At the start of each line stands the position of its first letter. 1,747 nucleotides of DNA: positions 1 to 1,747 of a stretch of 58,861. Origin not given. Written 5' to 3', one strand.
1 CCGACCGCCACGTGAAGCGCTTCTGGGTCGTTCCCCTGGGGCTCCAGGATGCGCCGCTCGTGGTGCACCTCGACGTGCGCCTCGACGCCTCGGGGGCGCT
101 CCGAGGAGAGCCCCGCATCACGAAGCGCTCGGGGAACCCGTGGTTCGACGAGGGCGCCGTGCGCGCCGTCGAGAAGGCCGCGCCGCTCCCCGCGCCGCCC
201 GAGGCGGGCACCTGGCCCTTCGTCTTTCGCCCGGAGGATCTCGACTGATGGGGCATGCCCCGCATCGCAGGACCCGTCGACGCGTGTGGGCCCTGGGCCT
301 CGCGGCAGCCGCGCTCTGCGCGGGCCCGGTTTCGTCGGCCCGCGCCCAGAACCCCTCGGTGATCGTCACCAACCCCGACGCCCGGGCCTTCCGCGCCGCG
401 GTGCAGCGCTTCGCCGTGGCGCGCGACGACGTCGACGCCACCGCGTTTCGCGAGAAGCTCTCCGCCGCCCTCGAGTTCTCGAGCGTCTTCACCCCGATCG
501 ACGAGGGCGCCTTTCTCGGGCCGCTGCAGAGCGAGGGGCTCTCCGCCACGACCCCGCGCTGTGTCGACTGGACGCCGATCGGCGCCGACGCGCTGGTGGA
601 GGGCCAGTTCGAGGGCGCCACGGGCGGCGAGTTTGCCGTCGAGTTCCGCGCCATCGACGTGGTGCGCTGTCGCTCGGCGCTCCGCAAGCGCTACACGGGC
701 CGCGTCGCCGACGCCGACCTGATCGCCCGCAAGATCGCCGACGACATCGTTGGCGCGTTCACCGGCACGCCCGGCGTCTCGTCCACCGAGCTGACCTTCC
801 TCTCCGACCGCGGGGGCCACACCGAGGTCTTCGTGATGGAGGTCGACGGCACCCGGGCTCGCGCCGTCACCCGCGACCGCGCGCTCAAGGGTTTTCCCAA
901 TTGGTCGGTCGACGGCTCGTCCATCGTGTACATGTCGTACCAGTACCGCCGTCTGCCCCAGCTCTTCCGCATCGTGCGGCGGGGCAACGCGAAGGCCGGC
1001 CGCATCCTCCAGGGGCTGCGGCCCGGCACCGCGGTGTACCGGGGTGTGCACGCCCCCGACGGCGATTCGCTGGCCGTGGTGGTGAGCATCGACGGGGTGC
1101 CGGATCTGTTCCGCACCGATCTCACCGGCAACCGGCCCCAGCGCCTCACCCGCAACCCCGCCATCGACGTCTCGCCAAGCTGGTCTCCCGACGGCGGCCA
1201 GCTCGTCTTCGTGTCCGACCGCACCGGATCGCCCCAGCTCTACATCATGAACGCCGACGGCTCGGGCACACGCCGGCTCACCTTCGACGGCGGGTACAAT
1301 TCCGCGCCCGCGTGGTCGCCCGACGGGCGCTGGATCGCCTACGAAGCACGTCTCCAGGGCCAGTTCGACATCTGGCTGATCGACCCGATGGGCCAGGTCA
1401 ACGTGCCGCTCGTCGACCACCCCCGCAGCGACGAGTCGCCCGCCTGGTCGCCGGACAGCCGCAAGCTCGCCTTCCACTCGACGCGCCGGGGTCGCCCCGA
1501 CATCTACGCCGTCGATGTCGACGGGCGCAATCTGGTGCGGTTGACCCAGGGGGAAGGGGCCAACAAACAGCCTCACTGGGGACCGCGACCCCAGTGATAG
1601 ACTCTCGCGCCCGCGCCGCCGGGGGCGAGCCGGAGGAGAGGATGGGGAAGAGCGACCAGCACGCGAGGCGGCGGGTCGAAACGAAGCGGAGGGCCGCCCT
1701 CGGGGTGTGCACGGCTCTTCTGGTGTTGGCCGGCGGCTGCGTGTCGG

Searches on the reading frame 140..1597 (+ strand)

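Call 35: search_protein_families(library=pfam, proteins=[window:140-1597:+], max_evalue=0.01)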
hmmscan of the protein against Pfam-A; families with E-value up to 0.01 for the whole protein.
window:140-1597:+ (485 aa): 4 families
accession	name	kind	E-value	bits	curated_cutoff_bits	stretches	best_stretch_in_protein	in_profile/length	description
PF07676.18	PD40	-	6e-40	134.8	20.9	3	334-369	2-38/38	WD40-like Beta Propeller Repeat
PF04052.18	TolB_N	-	3.2e-11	43.7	22.4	1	74-176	3-102/106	TolB amino-terminal domain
PF00930.27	DPPIV_N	-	2e-09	37.1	22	1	325-402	27-118/354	Dipeptidyl peptidase IV (DPP IV) N-terminal region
PF14583.12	Pectate_lyase22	-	0.00045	19.5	30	0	345-371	355-381/386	Oligogalacturonate lyase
